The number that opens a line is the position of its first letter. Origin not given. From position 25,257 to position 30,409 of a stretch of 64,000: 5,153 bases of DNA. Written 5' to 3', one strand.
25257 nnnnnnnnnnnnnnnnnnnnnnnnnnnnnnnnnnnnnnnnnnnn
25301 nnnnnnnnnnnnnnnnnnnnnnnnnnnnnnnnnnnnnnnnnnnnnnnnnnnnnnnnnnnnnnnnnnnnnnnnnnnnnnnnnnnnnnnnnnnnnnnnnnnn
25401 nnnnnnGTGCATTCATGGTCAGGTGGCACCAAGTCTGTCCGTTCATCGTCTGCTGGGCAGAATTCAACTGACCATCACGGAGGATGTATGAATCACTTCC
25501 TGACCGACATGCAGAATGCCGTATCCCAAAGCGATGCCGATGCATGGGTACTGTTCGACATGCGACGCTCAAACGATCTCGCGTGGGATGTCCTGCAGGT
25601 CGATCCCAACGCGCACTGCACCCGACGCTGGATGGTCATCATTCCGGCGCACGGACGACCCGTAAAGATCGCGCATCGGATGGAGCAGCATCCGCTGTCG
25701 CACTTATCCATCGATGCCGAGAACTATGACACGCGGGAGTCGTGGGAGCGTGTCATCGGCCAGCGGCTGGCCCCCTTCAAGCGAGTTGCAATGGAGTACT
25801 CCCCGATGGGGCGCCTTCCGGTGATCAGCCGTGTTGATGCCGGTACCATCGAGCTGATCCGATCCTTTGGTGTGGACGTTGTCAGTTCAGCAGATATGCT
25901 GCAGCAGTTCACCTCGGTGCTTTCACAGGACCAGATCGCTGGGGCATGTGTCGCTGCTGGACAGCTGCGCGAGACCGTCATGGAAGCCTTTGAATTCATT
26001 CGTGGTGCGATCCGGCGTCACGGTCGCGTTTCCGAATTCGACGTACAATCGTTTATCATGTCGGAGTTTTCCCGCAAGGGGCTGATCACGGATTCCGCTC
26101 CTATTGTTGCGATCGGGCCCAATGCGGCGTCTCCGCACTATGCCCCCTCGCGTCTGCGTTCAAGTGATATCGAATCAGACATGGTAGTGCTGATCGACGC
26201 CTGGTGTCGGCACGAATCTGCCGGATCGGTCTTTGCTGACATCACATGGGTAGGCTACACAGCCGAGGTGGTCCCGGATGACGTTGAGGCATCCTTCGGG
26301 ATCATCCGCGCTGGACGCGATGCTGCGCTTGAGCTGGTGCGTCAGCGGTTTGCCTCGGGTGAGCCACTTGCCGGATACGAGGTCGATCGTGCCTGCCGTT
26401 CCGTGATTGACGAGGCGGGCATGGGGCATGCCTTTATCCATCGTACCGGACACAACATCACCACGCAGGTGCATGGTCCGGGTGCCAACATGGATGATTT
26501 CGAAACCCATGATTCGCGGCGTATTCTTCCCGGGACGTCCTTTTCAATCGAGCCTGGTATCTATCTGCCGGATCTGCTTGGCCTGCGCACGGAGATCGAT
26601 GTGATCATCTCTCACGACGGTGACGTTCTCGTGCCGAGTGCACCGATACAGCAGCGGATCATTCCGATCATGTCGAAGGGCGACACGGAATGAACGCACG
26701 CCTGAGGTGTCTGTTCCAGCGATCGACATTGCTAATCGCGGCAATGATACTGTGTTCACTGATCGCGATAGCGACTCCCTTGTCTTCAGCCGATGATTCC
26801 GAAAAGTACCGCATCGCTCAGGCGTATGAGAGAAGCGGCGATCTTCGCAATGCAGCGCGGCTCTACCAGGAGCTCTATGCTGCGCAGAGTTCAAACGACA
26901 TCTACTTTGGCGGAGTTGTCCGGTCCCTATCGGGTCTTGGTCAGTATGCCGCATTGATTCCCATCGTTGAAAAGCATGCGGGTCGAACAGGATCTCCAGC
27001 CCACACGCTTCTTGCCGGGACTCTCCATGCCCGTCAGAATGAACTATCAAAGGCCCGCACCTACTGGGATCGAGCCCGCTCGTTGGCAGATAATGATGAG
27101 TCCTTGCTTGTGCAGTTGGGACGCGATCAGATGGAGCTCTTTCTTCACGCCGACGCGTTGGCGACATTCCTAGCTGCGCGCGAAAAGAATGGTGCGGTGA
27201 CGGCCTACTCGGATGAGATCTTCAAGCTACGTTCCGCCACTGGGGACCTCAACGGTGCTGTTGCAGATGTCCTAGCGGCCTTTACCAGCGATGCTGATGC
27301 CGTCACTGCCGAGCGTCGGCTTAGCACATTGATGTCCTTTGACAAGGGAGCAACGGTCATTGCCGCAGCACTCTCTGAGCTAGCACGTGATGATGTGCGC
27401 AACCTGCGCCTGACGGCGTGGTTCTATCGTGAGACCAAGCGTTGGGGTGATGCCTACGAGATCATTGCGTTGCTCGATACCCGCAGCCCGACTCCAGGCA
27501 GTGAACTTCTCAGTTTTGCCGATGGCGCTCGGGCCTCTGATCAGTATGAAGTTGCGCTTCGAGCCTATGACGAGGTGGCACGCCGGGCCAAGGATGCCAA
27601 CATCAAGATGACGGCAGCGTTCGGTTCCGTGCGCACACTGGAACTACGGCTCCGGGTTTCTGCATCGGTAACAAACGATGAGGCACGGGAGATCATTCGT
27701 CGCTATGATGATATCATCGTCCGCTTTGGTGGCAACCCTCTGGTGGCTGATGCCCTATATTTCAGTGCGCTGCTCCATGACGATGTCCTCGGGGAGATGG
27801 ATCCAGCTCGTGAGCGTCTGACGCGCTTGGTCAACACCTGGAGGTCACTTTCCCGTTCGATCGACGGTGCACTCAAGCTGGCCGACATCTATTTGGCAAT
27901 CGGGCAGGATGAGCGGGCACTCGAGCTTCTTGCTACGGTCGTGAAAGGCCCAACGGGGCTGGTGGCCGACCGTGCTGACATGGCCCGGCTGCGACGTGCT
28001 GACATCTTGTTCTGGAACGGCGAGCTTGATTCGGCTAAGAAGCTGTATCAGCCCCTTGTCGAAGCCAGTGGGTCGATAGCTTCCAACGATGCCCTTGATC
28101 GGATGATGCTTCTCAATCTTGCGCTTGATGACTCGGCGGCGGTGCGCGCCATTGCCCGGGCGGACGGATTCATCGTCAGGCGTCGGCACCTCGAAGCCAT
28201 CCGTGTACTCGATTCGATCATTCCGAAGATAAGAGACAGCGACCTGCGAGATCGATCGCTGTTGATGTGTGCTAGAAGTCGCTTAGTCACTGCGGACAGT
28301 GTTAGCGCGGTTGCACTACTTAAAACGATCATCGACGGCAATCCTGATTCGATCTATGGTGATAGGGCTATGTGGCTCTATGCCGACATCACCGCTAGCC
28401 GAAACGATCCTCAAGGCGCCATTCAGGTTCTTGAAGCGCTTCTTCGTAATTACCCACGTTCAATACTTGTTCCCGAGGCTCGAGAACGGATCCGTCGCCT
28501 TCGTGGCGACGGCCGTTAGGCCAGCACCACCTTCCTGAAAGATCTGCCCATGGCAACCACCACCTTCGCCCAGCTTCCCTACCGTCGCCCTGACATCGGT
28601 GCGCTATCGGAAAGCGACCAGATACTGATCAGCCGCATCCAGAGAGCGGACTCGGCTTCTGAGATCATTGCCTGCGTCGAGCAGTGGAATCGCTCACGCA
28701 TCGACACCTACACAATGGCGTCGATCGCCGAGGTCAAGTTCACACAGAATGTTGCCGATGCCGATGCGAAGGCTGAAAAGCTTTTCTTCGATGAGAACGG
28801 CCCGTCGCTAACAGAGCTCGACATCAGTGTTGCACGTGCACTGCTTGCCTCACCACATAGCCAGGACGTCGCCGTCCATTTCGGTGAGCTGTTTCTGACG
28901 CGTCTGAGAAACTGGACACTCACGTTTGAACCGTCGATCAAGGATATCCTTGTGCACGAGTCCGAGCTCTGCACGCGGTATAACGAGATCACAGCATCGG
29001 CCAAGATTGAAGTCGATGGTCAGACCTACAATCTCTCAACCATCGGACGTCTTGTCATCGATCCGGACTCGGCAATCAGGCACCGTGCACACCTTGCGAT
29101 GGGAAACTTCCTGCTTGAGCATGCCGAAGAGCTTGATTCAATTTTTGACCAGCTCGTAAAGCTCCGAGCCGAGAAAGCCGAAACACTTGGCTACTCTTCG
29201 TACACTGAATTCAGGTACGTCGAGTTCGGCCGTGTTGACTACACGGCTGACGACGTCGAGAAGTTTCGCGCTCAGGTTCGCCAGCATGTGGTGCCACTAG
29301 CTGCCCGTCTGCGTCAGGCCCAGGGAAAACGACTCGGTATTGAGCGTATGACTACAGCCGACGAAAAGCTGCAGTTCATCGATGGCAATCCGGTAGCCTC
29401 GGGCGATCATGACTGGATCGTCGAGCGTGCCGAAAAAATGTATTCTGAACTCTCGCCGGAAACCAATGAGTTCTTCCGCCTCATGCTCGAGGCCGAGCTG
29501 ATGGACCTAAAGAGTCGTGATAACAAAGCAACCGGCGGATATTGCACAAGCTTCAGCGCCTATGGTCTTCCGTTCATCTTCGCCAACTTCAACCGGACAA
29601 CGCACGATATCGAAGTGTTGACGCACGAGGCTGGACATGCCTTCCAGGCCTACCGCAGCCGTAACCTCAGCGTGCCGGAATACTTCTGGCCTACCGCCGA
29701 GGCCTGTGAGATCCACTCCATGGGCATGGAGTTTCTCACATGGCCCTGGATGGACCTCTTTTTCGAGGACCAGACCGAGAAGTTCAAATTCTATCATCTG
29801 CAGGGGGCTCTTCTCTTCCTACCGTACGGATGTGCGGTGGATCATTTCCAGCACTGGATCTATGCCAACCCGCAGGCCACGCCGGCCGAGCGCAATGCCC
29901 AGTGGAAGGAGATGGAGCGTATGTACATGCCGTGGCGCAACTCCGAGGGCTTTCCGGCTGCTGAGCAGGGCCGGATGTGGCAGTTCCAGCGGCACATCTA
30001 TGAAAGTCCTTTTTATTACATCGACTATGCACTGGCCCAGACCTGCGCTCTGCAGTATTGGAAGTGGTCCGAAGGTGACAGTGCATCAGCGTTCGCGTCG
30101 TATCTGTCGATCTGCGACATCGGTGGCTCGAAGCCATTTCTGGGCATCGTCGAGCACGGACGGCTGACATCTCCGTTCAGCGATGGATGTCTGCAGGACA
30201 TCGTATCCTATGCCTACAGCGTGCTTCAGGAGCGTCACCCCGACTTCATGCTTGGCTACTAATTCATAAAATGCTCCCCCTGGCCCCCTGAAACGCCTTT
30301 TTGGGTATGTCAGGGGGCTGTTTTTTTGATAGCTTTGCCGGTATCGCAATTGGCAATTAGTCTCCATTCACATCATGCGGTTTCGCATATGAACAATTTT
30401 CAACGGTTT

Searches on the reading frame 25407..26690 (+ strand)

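Call 13: search_protein_families(library=pfam, proteins=[window:25407-26690:+], max_evalue=0.001)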
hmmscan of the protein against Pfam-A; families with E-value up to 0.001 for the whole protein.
window:25407-26690:+ (428 aa): 1 family
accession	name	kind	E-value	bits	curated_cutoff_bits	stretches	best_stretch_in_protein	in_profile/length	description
PF00557.29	Peptidase_M24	-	6.5e-30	104.9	23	1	184-402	6-207/208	Metallopeptidase family M24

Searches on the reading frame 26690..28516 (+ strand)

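Call 13: search_protein_families(library=pfam, proteins=[window:26690-28516:+], max_evalue=0.001)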
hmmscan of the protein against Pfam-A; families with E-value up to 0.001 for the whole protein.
window:26690-28516:+ (609 aa): 9 families
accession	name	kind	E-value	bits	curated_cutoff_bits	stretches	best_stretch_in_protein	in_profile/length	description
PF13428.12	TPR_14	-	2.9e-13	49.5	23.5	0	560-592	3-35/44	Tetratricopeptide repeat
PF13174.12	TPR_6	-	5.6e-09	36.5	26.3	0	560-591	2-33/33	Tetratricopeptide repeat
PF14559.12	TPR_19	-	2.2e-08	34.8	25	0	538-591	8-58/68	Tetratricopeptide repeat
PF09976.15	TPR_21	-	6.8e-08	32.9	25.5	0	326-462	49-178/193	Tetratricopeptide repeat-like domain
PF13432.12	TPR_16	-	1.1e-06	29.4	32.7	0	540-590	16-63/65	Tetratricopeptide repeat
PF07719.23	TPR_2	-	8.3e-06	26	27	0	110-136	8-34/34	Tetratricopeptide repeat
PF12895.13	ANAPC3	-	0.00021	22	27.2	0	221-292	8-78/82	Anaphase-promoting complex, cyclosome, subunit 3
PF13176.12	TPR_7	-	0.00033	21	27.9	0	41-64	4-27/36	Tetratricopeptide repeat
PF13424.12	TPR_12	-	0.00045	20.8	30.1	0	42-65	51-74/77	Tetratricopeptide repeat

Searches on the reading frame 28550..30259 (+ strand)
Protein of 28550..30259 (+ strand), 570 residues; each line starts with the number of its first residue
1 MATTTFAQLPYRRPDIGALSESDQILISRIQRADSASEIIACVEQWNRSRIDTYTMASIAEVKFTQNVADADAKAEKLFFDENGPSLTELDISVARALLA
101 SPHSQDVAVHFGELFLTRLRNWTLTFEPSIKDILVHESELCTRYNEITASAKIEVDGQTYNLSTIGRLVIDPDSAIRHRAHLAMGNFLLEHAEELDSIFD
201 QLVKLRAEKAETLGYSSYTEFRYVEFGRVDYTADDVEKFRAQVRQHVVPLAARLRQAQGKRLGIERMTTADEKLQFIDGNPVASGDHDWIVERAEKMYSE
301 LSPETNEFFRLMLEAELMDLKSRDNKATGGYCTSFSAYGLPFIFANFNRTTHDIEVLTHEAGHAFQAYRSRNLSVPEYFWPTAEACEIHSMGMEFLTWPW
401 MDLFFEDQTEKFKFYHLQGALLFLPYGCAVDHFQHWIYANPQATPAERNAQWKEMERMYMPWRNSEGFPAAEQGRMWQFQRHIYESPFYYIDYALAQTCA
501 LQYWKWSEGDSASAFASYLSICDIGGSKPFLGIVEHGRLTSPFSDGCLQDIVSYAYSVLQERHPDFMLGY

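Call 13: search_protein_families(library=pfam, proteins=[window:28550-30259:+], max_evalue=0.001)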
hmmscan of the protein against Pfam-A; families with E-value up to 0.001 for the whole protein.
window:28550-30259:+ (570 aa): 1 family
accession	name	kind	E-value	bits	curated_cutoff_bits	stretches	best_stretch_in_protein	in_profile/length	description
PF01432.26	Peptidase_M3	-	1.2e-31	111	27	2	312-549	182-453/457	Peptidase family M3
